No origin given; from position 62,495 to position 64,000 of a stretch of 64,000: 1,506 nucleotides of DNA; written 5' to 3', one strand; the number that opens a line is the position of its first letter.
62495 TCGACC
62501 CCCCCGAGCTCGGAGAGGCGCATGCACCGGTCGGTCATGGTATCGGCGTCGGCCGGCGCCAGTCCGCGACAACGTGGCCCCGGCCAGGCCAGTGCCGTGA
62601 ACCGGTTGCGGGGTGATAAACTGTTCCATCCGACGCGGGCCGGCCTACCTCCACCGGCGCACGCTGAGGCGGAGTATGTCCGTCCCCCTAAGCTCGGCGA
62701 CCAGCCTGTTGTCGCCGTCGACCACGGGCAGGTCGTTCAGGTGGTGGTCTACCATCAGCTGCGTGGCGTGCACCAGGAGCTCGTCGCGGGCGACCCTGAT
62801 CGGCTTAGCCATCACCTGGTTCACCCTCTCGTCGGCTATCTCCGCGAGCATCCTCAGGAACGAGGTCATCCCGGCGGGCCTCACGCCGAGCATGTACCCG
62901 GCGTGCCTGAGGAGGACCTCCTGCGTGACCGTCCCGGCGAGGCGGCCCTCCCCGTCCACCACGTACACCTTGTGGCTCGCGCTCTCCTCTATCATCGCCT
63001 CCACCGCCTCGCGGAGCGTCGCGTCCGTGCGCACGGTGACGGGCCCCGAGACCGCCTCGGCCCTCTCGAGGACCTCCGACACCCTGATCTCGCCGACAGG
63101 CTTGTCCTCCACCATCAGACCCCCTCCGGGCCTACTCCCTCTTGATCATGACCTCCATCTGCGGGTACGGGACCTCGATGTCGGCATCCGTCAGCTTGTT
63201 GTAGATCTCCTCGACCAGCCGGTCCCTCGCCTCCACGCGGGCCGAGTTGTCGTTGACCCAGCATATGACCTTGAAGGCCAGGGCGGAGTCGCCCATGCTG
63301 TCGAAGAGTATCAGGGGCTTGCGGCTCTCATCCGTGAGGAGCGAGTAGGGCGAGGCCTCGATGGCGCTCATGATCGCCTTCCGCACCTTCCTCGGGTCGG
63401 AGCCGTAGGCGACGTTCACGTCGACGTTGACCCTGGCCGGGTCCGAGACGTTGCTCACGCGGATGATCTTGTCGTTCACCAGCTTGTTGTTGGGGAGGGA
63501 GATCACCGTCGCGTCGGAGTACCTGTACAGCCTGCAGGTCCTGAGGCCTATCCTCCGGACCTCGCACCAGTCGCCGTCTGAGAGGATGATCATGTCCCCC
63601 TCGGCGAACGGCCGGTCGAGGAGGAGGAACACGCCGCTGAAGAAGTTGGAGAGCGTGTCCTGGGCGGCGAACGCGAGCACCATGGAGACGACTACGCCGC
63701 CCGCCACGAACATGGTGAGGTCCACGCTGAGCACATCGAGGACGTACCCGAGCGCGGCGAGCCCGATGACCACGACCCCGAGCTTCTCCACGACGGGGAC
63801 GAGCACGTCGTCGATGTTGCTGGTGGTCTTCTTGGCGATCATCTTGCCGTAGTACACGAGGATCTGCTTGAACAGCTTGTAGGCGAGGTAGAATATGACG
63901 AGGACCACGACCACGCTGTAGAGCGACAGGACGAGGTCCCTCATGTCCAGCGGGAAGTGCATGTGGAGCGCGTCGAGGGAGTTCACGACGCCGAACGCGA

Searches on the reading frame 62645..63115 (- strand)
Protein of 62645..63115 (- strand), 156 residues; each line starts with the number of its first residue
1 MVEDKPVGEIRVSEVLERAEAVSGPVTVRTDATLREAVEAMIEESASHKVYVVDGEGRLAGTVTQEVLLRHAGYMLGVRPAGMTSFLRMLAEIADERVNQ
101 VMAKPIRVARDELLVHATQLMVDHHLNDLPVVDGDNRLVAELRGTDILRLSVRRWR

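Call 79: search_protein_families(library=pfam, proteins=[window:62645-63115:-], max_evalue=0.0001)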
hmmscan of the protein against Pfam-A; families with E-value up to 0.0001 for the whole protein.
window:62645-63115:- (156 aa): 1 family
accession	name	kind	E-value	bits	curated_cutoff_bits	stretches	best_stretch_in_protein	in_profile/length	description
PF00571.33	CBS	-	8.5e-17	61.7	24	2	24-71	8-54/57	CBS domain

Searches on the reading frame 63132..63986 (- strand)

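Call 79: search_protein_families(library=pfam, proteins=[window:63132-63986:-], max_evalue=0.0001)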
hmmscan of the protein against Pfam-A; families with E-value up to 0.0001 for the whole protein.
window:63132-63986:- (284 aa): 2 families
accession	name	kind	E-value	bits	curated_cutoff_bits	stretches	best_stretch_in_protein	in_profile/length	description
PF21082.3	MS_channel_3rd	-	4.3e-11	43.5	21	1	186-271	1-87/88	Mechanosensitive ion channel MscS, C-terminal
PF00924.24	MS_channel_2nd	-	3.7e-10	40.2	20.2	1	110-175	1-64/68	Mechanosensitive ion channel, beta-domain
